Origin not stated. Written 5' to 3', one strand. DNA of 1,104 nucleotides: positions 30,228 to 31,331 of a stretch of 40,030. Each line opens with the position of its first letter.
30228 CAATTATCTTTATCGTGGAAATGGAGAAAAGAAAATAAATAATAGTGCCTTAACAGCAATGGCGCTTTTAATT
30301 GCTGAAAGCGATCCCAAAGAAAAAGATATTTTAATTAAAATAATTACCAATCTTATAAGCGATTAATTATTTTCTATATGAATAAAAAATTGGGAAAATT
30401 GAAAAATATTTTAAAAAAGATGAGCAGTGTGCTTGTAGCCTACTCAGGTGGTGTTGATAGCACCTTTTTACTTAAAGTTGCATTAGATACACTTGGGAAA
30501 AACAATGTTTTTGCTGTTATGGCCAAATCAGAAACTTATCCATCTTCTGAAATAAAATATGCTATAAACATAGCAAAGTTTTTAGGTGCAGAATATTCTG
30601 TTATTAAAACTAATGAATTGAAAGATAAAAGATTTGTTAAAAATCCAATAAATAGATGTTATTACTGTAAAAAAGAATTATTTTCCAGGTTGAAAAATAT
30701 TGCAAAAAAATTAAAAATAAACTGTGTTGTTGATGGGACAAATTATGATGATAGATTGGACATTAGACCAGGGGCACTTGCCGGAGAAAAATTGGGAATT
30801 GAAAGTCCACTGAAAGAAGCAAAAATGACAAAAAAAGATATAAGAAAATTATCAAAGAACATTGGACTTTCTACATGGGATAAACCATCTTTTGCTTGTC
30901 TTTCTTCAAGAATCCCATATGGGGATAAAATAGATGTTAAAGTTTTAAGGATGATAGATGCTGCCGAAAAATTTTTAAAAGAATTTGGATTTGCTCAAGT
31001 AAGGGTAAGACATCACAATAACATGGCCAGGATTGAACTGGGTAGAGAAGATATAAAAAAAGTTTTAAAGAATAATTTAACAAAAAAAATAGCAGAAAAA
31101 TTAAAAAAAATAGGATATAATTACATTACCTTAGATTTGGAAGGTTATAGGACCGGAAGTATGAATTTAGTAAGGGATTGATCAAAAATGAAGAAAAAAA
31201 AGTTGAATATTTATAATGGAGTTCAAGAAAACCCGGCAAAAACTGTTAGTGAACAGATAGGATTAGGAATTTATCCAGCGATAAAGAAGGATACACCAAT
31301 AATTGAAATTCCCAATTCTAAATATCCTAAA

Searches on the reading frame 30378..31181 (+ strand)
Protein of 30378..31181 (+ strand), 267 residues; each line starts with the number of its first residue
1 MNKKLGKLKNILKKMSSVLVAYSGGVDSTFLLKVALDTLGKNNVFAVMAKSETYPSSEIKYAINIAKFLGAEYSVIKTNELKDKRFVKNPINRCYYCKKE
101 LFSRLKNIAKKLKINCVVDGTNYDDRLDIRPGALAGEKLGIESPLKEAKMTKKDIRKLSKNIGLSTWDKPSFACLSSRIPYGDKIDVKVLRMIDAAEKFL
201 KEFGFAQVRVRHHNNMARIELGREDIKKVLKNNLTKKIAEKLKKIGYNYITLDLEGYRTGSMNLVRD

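Call 3: search_protein_families(library=pfam, proteins=[window:30378-31181:+], max_evalue=0.01)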
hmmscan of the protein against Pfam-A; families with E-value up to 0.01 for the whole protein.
window:30378-31181:+ (267 aa): 6 families
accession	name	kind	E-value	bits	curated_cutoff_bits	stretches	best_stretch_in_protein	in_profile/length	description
PF02540.23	NAD_synthase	-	5.8e-08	32.6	21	1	14-81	17-84/242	NAD synthase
PF06508.19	QueC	-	1.9e-05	24.7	22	1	18-82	2-64/210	Queuosine biosynthesis protein QueC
PF01171.26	ATP_bind_3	-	0.00022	21.4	27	1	18-75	2-63/182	PP-loop family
PF00764.25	Arginosuc_synth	-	0.00071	20.1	27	0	18-79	2-62/162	Arginosuccinate synthase N-terminal HUP domain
PF24167.1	DUF7411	-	0.001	19.1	28.7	1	18-127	3-109/194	Family of unknown function (DUF7411)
PF03054.22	tRNA_Me_trans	-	0.0029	17.7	20.6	0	17-81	2-75/202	tRNA methyl transferase HUP domain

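Call 4: search_protein_families(library=ncbifam, proteins=[window:30378-31181:+], max_evalue=0.01)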
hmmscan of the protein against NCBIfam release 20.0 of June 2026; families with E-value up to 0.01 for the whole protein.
window:30378-31181:+ (267 aa): 16 families
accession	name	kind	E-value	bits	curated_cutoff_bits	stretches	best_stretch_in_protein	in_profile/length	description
TIGR00268.2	TIGR00268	equivalog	8.6e-103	343.1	150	1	4-263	2-259/259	ATP-dependent sacrificial sulfur transferase LarE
NF010587.0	PRK13980.1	equivalog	5.6e-11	42.1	255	1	14-89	30-105/267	NAD+ synthase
NF010588.0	PRK13981.1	equivalog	6.1e-09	34.8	479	1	14-82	284-352/546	NAD+ synthase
TIGR00552.1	nadE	equivalog_domain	1.9e-07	30.6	63.65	1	13-83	20-91/251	NAD(+) synthase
TIGR03573.1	WbuX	subfamily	8.4e-07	28.7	203.2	1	3-124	44-172/344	N-acetyl sugar amidotransferase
TIGR02432.1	lysidine_TilS_N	equivalog_domain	8.8e-06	25.8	93.6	1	18-127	2-113/189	tRNA lysidine(34) synthetase TilS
NF006351.0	PRK08576.1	equivalog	8.9e-06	24.5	290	1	10-120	227-337/436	hypothetical protein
TIGR00364.1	TIGR00364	equivalog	9.3e-06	25.3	150.3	1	20-82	3-63/201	7-cyano-7-deazaguanine synthase QueC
NF002048.0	PRK00876.1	subfamily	2.2e-05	23.5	313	1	12-76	35-98/330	NAD(+) synthase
NF038212.1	argG_rel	exception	6.6e-05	21.9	425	1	6-88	5-84/381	argininosuccinate synthase-related protein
TIGR00884.1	guaA_Cterm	equivalog_domain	7.7e-05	22.1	338.75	1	5-130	7-134/310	glutamine-hydrolyzing GMP synthase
NF049949.1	tRNAsynTtuAPyrococ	equivalog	0.0005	19.3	450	1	10-127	42-161/292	tRNA-5-methyluridine(54) 2-sulfurtransferase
NF010392.0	PRK13820.1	equivalog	0.00068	18.7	512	1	15-80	2-66/395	argininosuccinate synthase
TIGR00032.1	argG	equivalog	0.0013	18.2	268.2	0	18-75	2-56/394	argininosuccinate synthase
NF007942.0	PRK10660.1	equivalog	0.0019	17.1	606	1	6-36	8-38/439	tRNA lysidine(34) synthetase TilS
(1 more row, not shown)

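Call 5: search_protein_families(library=padloc, proteins=[window:30378-31181:+], max_evalue=0.01)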
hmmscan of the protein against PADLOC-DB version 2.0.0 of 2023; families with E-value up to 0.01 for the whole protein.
window:30378-31181:+ (267 aa): 0 families

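Call 9: find_encoding_contigs(protein=window:30378-31181:+, flank=10000, max_places=6)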
Protein window:30378-31181:+ (267 aa): no gene with exactly this product is on record in the collection.

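Call 18: find_homologous_proteins(query=window:30378-31181:+, max_evalue=1e-30)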
Query window:30378-31181:+ (267 aa): 7997 proteins with E <= 1e-30 among 8000 candidates; the best 120 are listed.
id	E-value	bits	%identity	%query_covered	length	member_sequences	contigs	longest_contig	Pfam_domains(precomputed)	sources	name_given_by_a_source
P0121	1.4e-168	577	100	100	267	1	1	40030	PF06508.20,PF02540.24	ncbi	ncbi:MAG: ATP-dependent sacrificial sulfur transferase LarE [Candidatus Firestonebacteria bacterium]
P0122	1.2e-142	492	85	100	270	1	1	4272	PF01171.27,PF02540.24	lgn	-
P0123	4.0e-137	474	80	99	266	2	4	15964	PF02540.24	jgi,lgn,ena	jgi:uncharacterized protein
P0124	1.7e-118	413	70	100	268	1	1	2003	PF01171.27,PF02540.24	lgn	-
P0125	1.7e-101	357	65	99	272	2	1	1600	PF02540.24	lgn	-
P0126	6.8e-101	355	65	98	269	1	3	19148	PF02540.24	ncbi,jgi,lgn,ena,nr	ncbi:MAG: TIGR00268 family protein [Candidatus Firestonebacteria bacterium RIFOXYA2_FULL_40_8]|nr:MA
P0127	2.9e-99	350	62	99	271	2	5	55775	PF06508.20,PF01171.27,PF02540.24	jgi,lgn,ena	-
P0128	2.4e-98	347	62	98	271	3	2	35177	PF02540.24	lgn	-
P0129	3.6e-98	346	63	99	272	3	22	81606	PF02540.24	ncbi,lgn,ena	-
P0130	6.9e-98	345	63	99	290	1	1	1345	PF06508.20,PF01171.27,PF02540.24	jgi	-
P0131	9.0e-98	345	62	99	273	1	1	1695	PF01171.27,PF02540.24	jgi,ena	-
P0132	9.9e-98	345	61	93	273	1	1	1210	PF06508.20,PF02540.24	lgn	-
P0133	1.1e-97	344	57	99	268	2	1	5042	-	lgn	-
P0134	1.7e-96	341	59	99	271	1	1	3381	PF06508.20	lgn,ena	-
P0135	1.8e-96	341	59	99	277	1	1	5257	PF06508.20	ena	-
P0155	6.0e-94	332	63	98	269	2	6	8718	PF02540.24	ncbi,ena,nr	ncbi:MAG: TIGR00268 family protein [Candidatus Firestonebacteria bacterium GWA2_43_8]|nr:MAG: TIGR00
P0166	2.1e-93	330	59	97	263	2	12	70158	PF01171.27,PF02540.24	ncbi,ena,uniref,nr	ncbi:TIGR00268 family protein [candidate division WOR-1 bacterium RIFOXYC2_FULL_37_10]|uniref:TIGR00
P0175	5.9e-93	329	60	99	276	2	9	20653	PF02540.24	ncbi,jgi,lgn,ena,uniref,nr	ncbi:MAG: TIGR00268 family protein [Candidatus Omnitrophica bacterium CG07_land_8_20_14_0_80_42_15]|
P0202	5.7e-92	326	57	100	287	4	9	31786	PF06508.20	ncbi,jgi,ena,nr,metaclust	ncbi:MAG: TIGR00268 family protein [Candidatus Omnitrophica bacterium CG23_combo_of_CG06-09_8_20_14_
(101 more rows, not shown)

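Call 19: find_encoding_contigs(protein=P0123, flank=7000, max_places=4)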
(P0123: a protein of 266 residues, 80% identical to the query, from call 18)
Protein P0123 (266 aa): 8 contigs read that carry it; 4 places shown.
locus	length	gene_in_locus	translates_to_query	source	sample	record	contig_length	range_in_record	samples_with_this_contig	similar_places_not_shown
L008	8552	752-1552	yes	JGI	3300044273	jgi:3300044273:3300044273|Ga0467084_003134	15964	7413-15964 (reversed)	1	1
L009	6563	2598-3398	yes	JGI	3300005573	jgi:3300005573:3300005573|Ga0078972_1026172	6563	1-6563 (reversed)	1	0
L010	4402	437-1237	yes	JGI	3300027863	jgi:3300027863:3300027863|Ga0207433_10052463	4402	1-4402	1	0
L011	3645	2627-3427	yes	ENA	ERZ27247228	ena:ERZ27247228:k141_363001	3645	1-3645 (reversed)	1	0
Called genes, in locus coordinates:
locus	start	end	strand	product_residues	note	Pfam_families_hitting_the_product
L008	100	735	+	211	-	-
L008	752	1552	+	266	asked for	PF02540:NAD_synthase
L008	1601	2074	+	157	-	PF00027:cNMP_binding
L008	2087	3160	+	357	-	PF00437:T2SSE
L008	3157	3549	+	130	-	PF01894:YjbQ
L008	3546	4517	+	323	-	PF00365:PFK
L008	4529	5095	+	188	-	-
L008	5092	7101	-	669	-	PF13453:Zn_ribbon_TFIIB, PF01435:Peptidase_M48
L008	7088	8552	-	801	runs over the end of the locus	PF00580:UvrD-helicase, PF13245:AAA_19, PF13361:UvrD_C, PF13538:UvrD_C_2 (faint)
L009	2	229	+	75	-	?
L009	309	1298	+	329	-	PF07885:Ion_trans_2, PF02254:TrkA_N, PF02080:TrkA_C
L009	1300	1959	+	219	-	PF00730:HhH-GPD, PF00633:HHH (weak)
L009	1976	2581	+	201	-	-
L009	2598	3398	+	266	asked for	PF02540:NAD_synthase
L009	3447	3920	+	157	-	PF00027:cNMP_binding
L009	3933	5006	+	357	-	PF00437:T2SSE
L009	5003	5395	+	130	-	PF01894:YjbQ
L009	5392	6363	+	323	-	PF00365:PFK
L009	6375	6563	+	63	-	?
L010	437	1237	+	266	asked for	PF02540:NAD_synthase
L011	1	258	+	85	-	?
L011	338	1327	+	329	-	PF07885:Ion_trans_2, PF02254:TrkA_N, PF02080:TrkA_C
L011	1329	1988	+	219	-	PF00730:HhH-GPD, PF00633:HHH (weak)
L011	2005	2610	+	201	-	-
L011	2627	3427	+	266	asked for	PF02540:NAD_synthase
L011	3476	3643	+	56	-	?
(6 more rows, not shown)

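Call 20: find_encoding_contigs(protein=P0122, flank=7000, max_places=2)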
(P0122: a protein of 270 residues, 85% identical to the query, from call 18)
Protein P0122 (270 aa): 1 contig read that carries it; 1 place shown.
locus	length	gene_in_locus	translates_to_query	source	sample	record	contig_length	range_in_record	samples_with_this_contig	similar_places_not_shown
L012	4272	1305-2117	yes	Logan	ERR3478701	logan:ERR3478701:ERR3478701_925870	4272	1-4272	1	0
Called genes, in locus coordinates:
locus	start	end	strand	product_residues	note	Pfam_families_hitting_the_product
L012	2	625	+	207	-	?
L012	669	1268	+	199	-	-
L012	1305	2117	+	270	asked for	PF02540:NAD_synthase (weak), PF01171:ATP_bind_3 (faint)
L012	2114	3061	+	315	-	PF01555:N6_N4_Mtase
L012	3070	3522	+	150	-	-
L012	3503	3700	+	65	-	-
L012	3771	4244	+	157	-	PF00027:cNMP_binding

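Call 21: find_encoding_contigs(protein=P0126, flank=7000, max_places=3)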
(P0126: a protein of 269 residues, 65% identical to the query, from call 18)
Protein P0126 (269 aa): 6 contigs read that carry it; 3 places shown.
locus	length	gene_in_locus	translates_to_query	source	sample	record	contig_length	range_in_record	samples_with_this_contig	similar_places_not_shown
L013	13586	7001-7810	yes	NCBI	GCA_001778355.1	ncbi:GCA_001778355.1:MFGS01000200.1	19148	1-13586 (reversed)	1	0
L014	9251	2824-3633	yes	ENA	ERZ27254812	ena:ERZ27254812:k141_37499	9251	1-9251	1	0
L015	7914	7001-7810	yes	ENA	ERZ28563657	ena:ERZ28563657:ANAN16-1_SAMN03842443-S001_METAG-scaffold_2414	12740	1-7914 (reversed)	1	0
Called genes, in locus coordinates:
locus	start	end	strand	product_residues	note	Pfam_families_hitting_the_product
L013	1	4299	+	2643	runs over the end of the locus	PF00041:fn3 (faint), PF16655:PhoD_N (faint), PF26549:Tricorn_N (weak), PF26550:Tricorn_2nd, PF07676:PD40, PF26549:Tricorn_N, PF16656:Pur_ac_phosph_N (weak)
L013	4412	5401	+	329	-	PF07885:Ion_trans_2, PF02254:TrkA_N, PF02080:TrkA_C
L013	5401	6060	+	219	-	PF00730:HhH-GPD, PF00633:HHH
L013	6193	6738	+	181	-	-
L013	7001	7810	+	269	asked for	PF02540:NAD_synthase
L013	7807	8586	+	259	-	PF01925:TauE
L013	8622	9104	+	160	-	PF00027:cNMP_binding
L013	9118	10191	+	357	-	PF00437:T2SSE, PF13191:AAA_16 (faint)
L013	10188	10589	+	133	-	PF01894:YjbQ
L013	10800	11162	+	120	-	PF05635:23S_rRNA_IVP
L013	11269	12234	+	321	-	PF00365:PFK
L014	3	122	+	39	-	?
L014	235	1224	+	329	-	PF07885:Ion_trans_2, PF02254:TrkA_N, PF02080:TrkA_C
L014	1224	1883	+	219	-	PF00730:HhH-GPD, PF00633:HHH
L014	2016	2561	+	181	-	-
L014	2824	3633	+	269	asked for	PF02540:NAD_synthase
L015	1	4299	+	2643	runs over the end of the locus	PF00041:fn3 (faint), PF16655:PhoD_N (faint), PF26549:Tricorn_N (weak), PF26550:Tricorn_2nd, PF07676:PD40, PF26549:Tricorn_N, PF16656:Pur_ac_phosph_N (weak)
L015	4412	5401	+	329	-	PF07885:Ion_trans_2, PF02254:TrkA_N, PF02080:TrkA_C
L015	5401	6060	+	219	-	PF00730:HhH-GPD, PF00633:HHH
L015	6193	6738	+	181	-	-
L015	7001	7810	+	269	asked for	PF02540:NAD_synthase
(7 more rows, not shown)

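Call 38: search_solved_structures(query=window:30378-31181:+, max_evalue=0.00001, show_alignments=2)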
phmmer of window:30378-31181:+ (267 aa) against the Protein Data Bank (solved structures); distinct sequences matched with E-value up to 0.00001: 3.
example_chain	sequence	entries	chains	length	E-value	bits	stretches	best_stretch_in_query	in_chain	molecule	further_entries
6b2o_A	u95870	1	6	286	1.4e-54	188.5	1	8-263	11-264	ATP-utilizing enzyme of the PP-loopsuperfamily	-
5udq_A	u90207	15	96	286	4.8e-54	186.8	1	8-263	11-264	Lactate racemization operon protein LarE | ATP-utilizing enzyme of the PP-loopsuperfamily | Pyridinium-3,5-biscarboxylic acid mononucleotide sulfurtransferase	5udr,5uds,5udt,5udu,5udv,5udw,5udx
8cnz_A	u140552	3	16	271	1.8e-30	109.5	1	14-255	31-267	NAD_synthase domain-containing protein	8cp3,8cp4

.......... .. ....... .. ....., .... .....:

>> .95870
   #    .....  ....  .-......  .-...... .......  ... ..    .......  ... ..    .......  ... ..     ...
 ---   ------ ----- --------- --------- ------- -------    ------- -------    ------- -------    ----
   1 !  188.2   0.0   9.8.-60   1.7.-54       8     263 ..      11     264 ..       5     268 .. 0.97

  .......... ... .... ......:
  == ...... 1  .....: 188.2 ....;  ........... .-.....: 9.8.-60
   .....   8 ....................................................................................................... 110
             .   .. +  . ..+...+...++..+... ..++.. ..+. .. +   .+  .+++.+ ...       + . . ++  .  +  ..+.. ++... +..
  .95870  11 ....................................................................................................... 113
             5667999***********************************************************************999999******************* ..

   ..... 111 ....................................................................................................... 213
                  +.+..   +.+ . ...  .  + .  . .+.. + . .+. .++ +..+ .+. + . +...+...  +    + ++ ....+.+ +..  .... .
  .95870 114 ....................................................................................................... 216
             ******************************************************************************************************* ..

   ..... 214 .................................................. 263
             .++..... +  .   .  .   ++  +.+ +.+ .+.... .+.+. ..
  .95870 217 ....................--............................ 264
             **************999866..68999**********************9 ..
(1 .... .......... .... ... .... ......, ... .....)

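Call 54: search_protein_families(library=pfam, proteins=[L009:1300-1959:+, L013:7807-8586:+], max_evalue=1)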
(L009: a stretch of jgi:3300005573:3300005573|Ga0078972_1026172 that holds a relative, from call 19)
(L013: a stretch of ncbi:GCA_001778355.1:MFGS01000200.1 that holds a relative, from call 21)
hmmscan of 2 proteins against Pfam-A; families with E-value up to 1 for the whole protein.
L009:1300-1959:+ (219 aa): 5 families
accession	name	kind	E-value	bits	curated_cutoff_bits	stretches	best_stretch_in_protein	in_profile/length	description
PF00730.31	HhH-GPD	-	1.4e-25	90.1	26.2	1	41-175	1-107/108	HhH-GPD superfamily base excision DNA repair protein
PF00633.29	HHH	-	2.7e-07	30.5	24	1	106-132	1-27/30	Helix-hairpin-helix motif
PF22175.2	Ogg-HhH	-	0.00078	19.5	27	1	36-162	20-149/173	8-oxoguanine DNA glycosylase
PF14520.12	HHH_5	-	0.1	13.5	27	1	114-131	33-50/57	Helix-hairpin-helix domain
PF05559.16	DUF763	-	0.11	12.2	35.5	1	5-129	190-282/319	Protein of unknown function (DUF763)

L013:7807-8586:+ (259 aa): 5 families
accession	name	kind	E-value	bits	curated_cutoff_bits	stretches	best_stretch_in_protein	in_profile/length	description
PF01925.25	TauE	-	3.4e-51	174.6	32.6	1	8-249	1-237/237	Sulfite exporter TauE/SafE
PF01169.24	GDT1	-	0.025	15.4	27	1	207-245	36-74/75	Divalent cation/proton antiporter GDT1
PF23488.1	YKL065W-A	-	0.091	13.3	27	0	156-172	38-54/73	YKL065W-A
PF02936.19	COX4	-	0.22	12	26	1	83-127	49-94/138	Cytochrome c oxidase subunit IV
PF20664.2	DUF6814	-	0.42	11.3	25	1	101-156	2-59/71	Family of unknown function (DUF6814)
